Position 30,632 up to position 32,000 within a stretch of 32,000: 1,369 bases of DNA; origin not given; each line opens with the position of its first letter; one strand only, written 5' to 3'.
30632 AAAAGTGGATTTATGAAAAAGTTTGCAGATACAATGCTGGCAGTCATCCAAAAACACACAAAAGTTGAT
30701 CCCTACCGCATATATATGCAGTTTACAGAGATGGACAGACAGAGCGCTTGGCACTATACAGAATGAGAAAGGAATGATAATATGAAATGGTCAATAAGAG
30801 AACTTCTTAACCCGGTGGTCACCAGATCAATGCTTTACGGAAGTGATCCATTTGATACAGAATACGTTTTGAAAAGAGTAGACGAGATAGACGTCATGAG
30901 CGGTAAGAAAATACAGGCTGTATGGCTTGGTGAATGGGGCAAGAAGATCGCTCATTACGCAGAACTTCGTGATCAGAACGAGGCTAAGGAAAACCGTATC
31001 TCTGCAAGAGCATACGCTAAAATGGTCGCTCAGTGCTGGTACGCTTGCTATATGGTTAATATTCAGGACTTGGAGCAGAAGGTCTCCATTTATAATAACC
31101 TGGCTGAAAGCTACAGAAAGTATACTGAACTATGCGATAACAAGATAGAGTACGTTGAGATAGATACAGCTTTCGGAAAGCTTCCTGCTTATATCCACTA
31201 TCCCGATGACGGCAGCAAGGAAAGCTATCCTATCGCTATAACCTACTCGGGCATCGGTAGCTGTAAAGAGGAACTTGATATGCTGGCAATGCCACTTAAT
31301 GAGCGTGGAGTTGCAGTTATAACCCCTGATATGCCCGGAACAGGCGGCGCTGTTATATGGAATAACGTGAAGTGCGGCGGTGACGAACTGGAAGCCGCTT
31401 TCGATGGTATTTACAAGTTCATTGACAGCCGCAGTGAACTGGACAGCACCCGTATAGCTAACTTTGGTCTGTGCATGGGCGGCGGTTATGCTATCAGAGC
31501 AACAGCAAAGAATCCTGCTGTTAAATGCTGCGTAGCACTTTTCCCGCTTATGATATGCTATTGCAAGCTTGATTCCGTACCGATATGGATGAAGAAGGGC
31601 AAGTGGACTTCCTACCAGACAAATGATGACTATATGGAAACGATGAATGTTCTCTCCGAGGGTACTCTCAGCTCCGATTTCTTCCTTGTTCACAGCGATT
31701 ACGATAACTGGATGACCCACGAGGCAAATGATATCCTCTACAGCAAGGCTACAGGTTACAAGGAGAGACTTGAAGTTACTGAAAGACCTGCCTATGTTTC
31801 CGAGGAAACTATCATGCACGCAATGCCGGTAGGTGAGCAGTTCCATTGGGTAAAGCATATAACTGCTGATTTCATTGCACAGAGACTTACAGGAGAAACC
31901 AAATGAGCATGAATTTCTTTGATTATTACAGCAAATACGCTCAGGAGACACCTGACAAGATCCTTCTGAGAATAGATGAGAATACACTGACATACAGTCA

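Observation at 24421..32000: Orphan FAS/type-II-PKS-like biosynthetic operon that uses beta-oxidation-type (CoA-family) tailoring enzymes, a MIF tautomerase and a Cys hydrolase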

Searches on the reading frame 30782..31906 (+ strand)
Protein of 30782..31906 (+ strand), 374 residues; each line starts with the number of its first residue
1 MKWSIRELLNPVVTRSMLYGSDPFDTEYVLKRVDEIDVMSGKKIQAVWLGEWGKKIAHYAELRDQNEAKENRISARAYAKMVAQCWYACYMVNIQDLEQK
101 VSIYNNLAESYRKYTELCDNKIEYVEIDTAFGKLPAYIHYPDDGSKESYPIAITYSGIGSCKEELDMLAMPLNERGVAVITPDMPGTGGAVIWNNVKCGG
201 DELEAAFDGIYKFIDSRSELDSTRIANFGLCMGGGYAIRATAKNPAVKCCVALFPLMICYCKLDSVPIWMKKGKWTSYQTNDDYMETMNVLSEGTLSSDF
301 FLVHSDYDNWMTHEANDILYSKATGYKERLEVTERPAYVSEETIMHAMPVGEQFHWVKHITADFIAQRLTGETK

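Call 3: search_protein_families(library=pfam, proteins=[window:30782-31906:+], max_evalue=0.01)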
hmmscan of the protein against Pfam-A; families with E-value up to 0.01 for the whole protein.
window:30782-31906:+ (374 aa): 8 families
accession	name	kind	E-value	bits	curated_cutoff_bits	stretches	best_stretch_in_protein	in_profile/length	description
PF06500.17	FrsA-like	-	1.1e-06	28.2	22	1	47-256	96-299/414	Esterase FrsA-like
PF12740.14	PETase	-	1.3e-06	28.4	28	1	136-255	42-157/263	PET hydrolase-like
PF12146.15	Hydrolase_4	-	0.00029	20.7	27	1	156-270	11-123/239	Serine aminopeptidase, S33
PF01738.24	DLH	-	0.00046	20.3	21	1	204-255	78-129/217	Dienelactone hydrolase family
PF05448.18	AXE1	-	0.0021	17.3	21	1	213-260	166-213/321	Acetyl xylan esterase (AXE1)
PF25531.1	GYF_ATXR3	-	0.0028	18.4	27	1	290-314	24-48/48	Histone-lysine N-methyltransferase ATXR3, GYF domain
PF00561.26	Abhydrolase_1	-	0.0041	17.3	25.8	1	169-255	20-102/245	alpha/beta hydrolase fold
PF00326.27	Peptidase_S9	-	0.0048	16.9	22.6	1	171-309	9-156/213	Prolyl oligopeptidase family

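Call 4: search_protein_families(library=ncbifam, proteins=[window:30782-31906:+], max_evalue=0.01)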
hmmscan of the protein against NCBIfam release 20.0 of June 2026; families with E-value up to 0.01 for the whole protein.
window:30782-31906:+ (374 aa): 5 families
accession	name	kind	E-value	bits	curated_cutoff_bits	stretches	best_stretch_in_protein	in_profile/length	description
NF003460.0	PRK05077.1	equivalog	3.1e-10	39.4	477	1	46-256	95-299/414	esterase FrsA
NF051441.1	BisHyethTerphBdeA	equivalog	5.3e-07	29.2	520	1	136-255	86-200/305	bis(hydroxyethyl) terephthalate hydrolase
NF007857.0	PRK10566.1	equivalog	3.4e-05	23.8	201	1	136-253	14-137/249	esterase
NF047920.1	lactonase_UilS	equivalog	9.8e-05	22.2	400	1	210-252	85-127/285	UilS family quorum-quenching N-acyl-homoserine lactonase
TIGR03502.1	lipase_Pla1_cef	subfamily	0.0071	14.6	383.9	1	139-188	440-485/790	VolA/Pla-1 family phospholipase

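Call 6: find_encoding_contigs(protein=window:30782-31906:+, flank=10000, max_places=6)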
Protein window:30782-31906:+ (374 aa): 23 contigs read that carry it; 3 places shown.
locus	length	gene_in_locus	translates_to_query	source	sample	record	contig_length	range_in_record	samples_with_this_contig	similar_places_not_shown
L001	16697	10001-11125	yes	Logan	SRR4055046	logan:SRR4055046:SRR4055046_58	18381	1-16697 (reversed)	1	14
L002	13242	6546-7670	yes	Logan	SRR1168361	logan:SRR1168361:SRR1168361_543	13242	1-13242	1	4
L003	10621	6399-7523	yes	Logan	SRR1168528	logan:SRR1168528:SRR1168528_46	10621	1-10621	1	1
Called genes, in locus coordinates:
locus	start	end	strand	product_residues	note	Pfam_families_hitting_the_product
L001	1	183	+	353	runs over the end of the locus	PF00512:HisKA, PF02518:HATPase_c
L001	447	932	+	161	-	PF01966:HD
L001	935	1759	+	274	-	PF00809:Pterin_bind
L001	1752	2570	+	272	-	PF02152:FolB, PF01288:HPPK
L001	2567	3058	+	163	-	PF00186:DHFR_1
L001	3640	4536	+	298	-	-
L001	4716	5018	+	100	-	PF00550:PP-binding (weak)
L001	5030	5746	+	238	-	PF00378:ECH_1, PF16113:ECH_2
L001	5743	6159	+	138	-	PF20791:Acyl-ACP_TE_C (weak), PF13279:4HBT_2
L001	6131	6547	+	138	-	-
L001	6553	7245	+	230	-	PF00378:ECH_1, PF16113:ECH_2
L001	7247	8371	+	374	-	PF02737:3HCDH_N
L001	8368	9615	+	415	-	PF00109:ketoacyl-synt, PF02801:Ketoacyl-synt_C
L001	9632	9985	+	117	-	-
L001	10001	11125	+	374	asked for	PF06500:FrsA-like (weak), PF12740:PETase (weak)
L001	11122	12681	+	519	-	PF00501:AMP-binding, PF13193:AMP-binding_C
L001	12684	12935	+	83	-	PF00550:PP-binding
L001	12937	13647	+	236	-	PF00975:Thioesterase, PF12695:Abhydrolase_5 (faint)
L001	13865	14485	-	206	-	PF00528:BPD_transp_1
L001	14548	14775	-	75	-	-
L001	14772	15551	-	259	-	PF00005:ABC_tran, PF13304:AAA_21 (faint)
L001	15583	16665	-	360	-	PF13379:NMT1_2, PF09084:NMT1, PF12974:Phosphonate-bd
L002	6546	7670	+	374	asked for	PF06500:FrsA-like (weak), PF12740:PETase (weak)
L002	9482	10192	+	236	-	PF00975:Thioesterase, PF12695:Abhydrolase_5 (faint)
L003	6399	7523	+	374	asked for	PF06500:FrsA-like (weak), PF12740:PETase (weak)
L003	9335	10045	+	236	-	PF00975:Thioesterase, PF12695:Abhydrolase_5 (faint)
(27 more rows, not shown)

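Call 10: search_protein_families(library=ncbifam, proteins=[L001:11122-12681:+, L001:12684-12935:+, L001:12937-13647:+], max_evalue=0.001)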
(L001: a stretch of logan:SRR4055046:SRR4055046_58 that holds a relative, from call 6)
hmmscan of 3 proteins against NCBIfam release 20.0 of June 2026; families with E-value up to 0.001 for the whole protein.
L001:11122-12681:+ (519 aa): 102 families (the best 25 are shown)
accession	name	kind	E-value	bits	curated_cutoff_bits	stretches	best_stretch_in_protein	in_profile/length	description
NF004837.0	PRK06187.1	subfamily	8.8e-67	225.5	476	1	3-516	8-521/531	long-chain-fatty-acid--CoA ligase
NF009233.0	PRK12583.1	subfamily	8.9e-66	222.4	832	1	16-515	31-548/558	fatty acid CoA ligase family protein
NF006182.0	PRK08316.1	subfamily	5.8e-63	213.1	663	1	10-516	18-516/523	fatty acyl-CoA synthetase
NF004758.0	PRK06087.1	equivalog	5.4e-58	196.7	736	1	5-515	26-533/548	medium-chain fatty-acid--CoA ligase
NF005863.0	PRK07798.1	subfamily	5.7e-58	196.8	543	1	1-511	2-525/540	acyl-CoA synthetase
NF006181.0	PRK08314.1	subfamily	5.9e-55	186.6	705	1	8-518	29-555/563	long-chain-fatty-acid--CoA ligase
NF005307.0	PRK06839.1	equivalog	2.1e-53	181.7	748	1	11-513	10-489/496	o-succinylbenzoate--CoA ligase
NF005714.0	PRK07529.1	subfamily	2.6e-53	181.4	632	1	26-517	61-576/640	acyl-CoA synthetase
NF052269.1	Staph_lig_FadD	equivalog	3.8e-53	180.5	650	2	171-512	151-488/499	long-chain-fatty-acid--CoA ligase FadD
NF004808.0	PRK06155.1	equivalog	8.4e-52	176.1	722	1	11-516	29-521/542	ATP-dependent acyl-CoA ligase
TIGR01733.1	AA-adenyl-dom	subfamily_domain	2.6e-50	171.4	317.4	1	30-449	1-409/409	amino acid adenylation domain-containing protein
NF005801.1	PRK07656.1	equivalog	2.7e-50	171.5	657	1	13-508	11-494/500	FadD3 family acyl-CoA ligase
NF004822.0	PRK06178.1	equivalog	9.4e-50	169.7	782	1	5-515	39-565/571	acyl-CoA synthetase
TIGR02275.1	DHB_AMP_lig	equivalog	1.1e-49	169.2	723.55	1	4-514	24-526/526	(2,3-dihydroxybenzoyl)adenylate synthase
TIGR02262.1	benz_CoA_lig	subfamily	1.7e-47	162.4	375.25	1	16-514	18-506/508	benzoate-CoA ligase family protein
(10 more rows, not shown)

L001:12684-12935:+ (83 aa): 7 families
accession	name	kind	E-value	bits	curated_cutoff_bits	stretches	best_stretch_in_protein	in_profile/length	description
NF002150.0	PRK00982.1-4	subfamily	7.3e-08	32.5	66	1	7-77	8-78/80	acyl carrier protein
NF002148.0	PRK00982.1-2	subfamily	1.6e-07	31.1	71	1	8-77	8-77/79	acyl carrier protein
NF040636.1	AcpM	exception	2.9e-06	27.2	146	1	9-71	10-72/93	meromycolate extension acyl carrier protein AcpM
NF002147.0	PRK00982.1-1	equivalog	6.2e-06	26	84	1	9-74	12-77/83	acyl carrier protein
TIGR00517.1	acyl_carrier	equivalog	1.4e-05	24.9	70.45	1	9-76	8-75/77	acyl carrier protein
NF006031.0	PRK08172.1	equivalog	2.7e-05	24.7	76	1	9-64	9-64/82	acyl carrier protein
NF002151.0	PRK00982.1-5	equivalog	0.00065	19.8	92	1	9-76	8-75/78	acyl carrier protein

L001:12937-13647:+ (236 aa): 0 families
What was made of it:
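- The gene set includes crotonases and an acyl ligase (calls 3, 10).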

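Call 32: search_solved_structures(query=L001:11122-12681:+, max_evalue=1e-30)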
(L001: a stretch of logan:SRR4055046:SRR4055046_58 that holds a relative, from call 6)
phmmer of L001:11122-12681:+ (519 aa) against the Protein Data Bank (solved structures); distinct sequences matched with E-value up to 1e-30: 42.
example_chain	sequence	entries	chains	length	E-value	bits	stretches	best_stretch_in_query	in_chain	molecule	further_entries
6mfy_A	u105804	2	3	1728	2.4e-46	162.1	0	175-512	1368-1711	Linear gramicidin synthase subunit A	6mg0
9be3_A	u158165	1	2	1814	3.1e-46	161.7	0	175-512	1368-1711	Linear gramicidin synthase subunit A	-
9be4_A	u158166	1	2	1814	3.1e-46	161.7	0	175-512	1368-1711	Linear gramicidin synthase subunit A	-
6mfz_A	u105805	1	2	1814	3.1e-46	161.7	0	175-512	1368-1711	Linear gramicidin synthase subunit A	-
9meh_A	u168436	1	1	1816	3.1e-46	161.7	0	175-512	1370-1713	Linear gramicidin synthase subunit A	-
5wm2_A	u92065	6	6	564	3.7e-39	138.3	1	14-513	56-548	Salicylate-AMP ligase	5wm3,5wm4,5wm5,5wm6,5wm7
3a9u_A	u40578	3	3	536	1.2e-36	130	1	29-516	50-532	4-coumarate--CoA ligase | 4-coumarate:CoA ligase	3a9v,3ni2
7kyd_A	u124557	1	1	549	2.2e-36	129.2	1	18-515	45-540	Long-chain fatty-acyl-CoA synthetase CG6178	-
5bsw_A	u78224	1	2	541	5.8e-36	127.8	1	28-516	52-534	4-coumarate--CoA ligase 2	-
5bsm_A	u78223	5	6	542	8.6e-36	127.2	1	28-516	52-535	4-coumarate--CoA ligase 2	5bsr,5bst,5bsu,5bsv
8wev_A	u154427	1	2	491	1.3e-35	126.6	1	174-508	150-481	Feruloyl-CoA Synthetase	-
8weu_A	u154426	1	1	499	1.4e-35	126.6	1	174-508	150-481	Fatty-acyl-CoA synthase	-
6e8o_A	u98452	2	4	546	1.4e-35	126.5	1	5-515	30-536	2,3-dihydroxybenzoate-AMP ligase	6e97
5u95_A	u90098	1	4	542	1.7e-35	126.3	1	28-516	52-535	4-coumarate--CoA ligase 2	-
3nyq_A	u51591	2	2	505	1.1e-34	123.6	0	176-513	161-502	Malonyl-CoA Ligase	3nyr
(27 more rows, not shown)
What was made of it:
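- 4-coumarate-CoA and feruloyl-CoA ligases are among the ligase's PDB matches at about 1e-36 (call 32). Salicylate-AMP ligase, fatty-acyl ligases and NRPS A domains score similarly (calls 10, 32).
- Tried and rejected: PDB and NCBIfam matches are generic for the ANL superfamily (calls 10, 32).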

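Call 33: search_solved_structures(query=window:30782-31906:+, max_evalue=0.01, show_alignments=2)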
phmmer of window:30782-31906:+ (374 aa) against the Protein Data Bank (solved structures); distinct sequences matched with E-value up to 0.01: 96 (the best 60 are shown).
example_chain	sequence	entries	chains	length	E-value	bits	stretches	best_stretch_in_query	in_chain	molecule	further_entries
2jbw_A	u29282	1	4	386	6.5e-09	38.1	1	44-264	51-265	2,6-DIHYDROXY-PSEUDO-OXYNICOTINE HYDROLASE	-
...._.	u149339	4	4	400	2.3e-07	33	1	40-288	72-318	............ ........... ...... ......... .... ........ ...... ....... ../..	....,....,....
6hxa_A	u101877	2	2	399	2.4e-07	33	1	40-288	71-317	AntI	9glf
8qd1_A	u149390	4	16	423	2.3e-06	29.8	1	132-243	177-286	Pigment biosynthesis protein yellowish-green 1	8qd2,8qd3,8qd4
8etz_A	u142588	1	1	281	2.6e-06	29.5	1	136-255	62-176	Polyethylene terephthalate hydrolase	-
8ety_A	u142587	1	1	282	2.7e-06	29.5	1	136-255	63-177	Polyethylene terephthalate hydrolase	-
8eu0_A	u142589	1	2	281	2.7e-06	29.5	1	136-255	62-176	Polyethylene terephthalate hydrolase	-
8etx_A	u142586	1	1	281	3.6e-06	29.1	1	136-255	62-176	Polyethylene terephthalate hydrolase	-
8eu1_A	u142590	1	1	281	3.8e-06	29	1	136-255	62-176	Polyethylene terephthalate hydrolase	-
9qyb_A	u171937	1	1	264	6.4e-06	28.3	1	136-253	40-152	Polyester Hydrolase Leipzig 7 (PHL7) variant R4M10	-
9qya_A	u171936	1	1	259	6.8e-06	28.2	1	136-253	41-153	Polyester Hydrolase Leipzig 7 (PHL7) variant R4M6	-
9qv8_A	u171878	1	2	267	1.1e-05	27.5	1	136-255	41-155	Polyester Hydrolase Leipzig 7 (PHL-7), catalysis-deficient S131A mutant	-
9qnm_A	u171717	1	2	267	1.1e-05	27.5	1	136-255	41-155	Polyester Hydrolase Leipzig 7 (PHL-7), catalysis-deficient S131A mutant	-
9j8i_A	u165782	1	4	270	1.1e-05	27.5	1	136-256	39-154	Engineered PET hydrolase MtCutM9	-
8xho_A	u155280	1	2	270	1.2e-05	27.4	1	136-256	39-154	PET plastic hydrolase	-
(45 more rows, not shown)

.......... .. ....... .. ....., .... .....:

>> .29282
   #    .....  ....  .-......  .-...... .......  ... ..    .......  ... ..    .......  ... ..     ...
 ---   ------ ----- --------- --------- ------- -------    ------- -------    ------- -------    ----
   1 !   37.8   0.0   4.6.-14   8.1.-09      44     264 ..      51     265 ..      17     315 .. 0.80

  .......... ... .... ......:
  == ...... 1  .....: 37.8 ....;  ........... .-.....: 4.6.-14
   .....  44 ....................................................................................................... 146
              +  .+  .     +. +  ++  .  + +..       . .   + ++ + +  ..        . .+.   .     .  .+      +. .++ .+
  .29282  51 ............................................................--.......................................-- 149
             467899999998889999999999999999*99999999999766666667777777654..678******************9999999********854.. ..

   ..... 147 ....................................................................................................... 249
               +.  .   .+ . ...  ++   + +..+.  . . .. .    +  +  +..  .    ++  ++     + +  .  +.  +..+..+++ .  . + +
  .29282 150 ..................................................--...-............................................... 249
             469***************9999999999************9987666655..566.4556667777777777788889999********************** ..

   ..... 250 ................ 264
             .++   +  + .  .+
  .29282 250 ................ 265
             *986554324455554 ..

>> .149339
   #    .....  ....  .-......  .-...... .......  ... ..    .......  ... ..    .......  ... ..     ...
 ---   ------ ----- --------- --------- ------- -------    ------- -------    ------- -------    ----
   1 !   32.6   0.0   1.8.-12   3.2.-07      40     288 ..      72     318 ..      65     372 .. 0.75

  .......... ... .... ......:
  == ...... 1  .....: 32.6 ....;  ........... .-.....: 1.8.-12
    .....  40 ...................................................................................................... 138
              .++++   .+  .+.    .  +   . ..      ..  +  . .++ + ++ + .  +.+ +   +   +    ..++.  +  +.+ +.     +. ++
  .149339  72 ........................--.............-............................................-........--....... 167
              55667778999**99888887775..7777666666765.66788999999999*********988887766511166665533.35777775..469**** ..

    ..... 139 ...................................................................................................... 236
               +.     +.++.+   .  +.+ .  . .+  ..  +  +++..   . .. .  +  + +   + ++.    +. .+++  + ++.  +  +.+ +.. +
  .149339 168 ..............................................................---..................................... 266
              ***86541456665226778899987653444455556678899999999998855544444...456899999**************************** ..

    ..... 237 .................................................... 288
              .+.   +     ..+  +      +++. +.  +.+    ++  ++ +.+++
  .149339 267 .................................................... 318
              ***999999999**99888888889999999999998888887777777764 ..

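Call 34: search_solved_structures(query=L001:9632-9985:+, max_evalue=10, show_alignments=2)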
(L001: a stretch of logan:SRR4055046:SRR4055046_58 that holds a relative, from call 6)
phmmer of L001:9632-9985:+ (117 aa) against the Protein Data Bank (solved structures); distinct sequences matched with E-value up to 10: 12.
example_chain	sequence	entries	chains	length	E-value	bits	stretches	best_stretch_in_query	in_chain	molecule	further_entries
2wkb_A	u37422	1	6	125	0.0077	19.9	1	2-110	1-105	MACROPHAGE MIGRATION INHIBITORY FACTOR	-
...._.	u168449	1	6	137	0.0082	19.8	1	1-110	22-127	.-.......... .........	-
9b0m_A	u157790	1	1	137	0.0082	19.8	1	1-110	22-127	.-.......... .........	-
3gac_A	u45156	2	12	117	0.0093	19.7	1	2-110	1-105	Macrophage migration inhibitory factor-like protein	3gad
8dq6_A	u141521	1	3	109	0.0095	19.6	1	4-109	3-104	MIF/D-DT-like protein-1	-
8ap3_A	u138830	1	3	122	0.011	19.4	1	3-106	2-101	MIF homologue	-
8ur2_A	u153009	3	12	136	0.042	17.5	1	1-53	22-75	MACROPHAGE MIGRATION INHIBITORY FACTOR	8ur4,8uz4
9yiu_G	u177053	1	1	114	0.058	17.1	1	2-107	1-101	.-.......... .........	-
3t5s_A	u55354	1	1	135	0.13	16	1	1-108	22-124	Macrophage migration inhibitory factor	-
36ly_A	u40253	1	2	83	0.27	15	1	1-44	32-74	MB07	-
5k7v_A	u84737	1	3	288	0.48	14.1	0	14-49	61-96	Designed protein HR00C3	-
36mb_A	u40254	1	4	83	0.93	13.2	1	1-44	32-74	MB07-ds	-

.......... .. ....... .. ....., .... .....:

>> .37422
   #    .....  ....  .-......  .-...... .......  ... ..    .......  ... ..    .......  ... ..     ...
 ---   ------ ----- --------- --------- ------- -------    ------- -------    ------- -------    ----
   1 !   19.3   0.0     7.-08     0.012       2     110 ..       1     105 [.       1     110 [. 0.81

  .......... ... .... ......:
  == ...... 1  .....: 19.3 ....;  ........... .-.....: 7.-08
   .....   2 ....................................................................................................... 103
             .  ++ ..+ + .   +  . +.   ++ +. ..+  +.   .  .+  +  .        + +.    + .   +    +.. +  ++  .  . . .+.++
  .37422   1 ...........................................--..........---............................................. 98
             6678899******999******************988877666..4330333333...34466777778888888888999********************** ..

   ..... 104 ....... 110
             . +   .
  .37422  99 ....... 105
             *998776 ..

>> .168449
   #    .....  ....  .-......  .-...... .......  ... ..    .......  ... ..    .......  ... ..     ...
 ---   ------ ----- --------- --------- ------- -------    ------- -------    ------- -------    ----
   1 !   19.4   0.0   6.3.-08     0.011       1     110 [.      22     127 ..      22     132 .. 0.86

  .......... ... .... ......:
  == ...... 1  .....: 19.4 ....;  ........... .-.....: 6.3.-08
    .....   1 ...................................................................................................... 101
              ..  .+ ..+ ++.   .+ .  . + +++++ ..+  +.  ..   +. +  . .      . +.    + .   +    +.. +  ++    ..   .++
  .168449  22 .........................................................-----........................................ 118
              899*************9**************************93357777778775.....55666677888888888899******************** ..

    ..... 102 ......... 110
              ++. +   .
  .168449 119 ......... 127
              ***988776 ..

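Call 35: search_solved_structures(query=L001:7247-8371:+, max_evalue=0.00001)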
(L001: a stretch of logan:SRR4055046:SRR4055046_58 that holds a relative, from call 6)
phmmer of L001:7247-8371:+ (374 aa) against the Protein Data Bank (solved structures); distinct sequences matched with E-value up to 0.00001: 46.
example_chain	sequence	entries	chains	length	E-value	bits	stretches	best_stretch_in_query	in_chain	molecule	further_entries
4pzc_A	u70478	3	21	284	8.9e-20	74.1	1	2-199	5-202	3-Hydroxyacyl-CoA dehydrogenase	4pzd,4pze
4b3h_A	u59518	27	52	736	2.2e-18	69.5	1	3-198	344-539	FATTY ACID BETA-OXIDATION COMPLEX ALPHA-CHAIN FADB | 3-hydroxyacyl-CoA dehydrogenase | Probable fatty oxidation protein FadB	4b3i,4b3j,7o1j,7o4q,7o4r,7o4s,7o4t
7o1i_A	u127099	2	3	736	2.2e-18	69.5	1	3-198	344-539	3-hydroxyacyl-CoA dehydrogenase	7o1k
9fbd_A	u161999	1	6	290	5.2e-18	68.3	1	2-198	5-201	3-hydroxybutyryl-CoA dehydrogenase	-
7o1l_A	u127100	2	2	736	5.5e-17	64.9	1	3-198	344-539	3-hydroxyacyl-CoA dehydrogenase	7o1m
7o1g_A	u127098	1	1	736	5.5e-17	64.9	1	3-198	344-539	3-hydroxyacyl-CoA dehydrogenase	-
4r1n_A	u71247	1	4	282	5.8e-17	64.9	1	5-214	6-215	3-hydroxybutyryl-CoA dehydrogenase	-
4kuh_A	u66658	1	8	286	6.1e-17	64.8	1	5-214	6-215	3-hydroxybutyryl-CoA dehydrogenase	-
4kue_A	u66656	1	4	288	6.2e-17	64.8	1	5-214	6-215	3-hydroxybutyryl-CoA dehydrogenase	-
4kug_A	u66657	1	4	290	6.3e-17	64.7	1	5-214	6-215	3-hydroxybutyryl-CoA dehydrogenase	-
9w15_B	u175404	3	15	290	5.3e-16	61.7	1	1-201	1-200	3-hydroxyacyl-CoA dehydrogenase, NAD binding domain protein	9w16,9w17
9jhe_A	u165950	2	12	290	6.7e-16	61.4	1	1-201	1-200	3-hydroxyacyl-CoA dehydrogenase, NAD binding domain protein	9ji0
9jhy_C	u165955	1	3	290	1.7e-15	60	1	1-201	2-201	3-hydroxyacyl-CoA dehydrogenase, NAD binding domain protein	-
9jhz_C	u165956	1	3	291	1.8e-15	60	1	1-201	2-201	3-hydroxyacyl-CoA dehydrogenase, NAD binding domain protein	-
1f0y_A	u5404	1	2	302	1.7e-14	56.7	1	35-234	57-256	L-3-HYDROXYACYL-COA DEHYDROGENASE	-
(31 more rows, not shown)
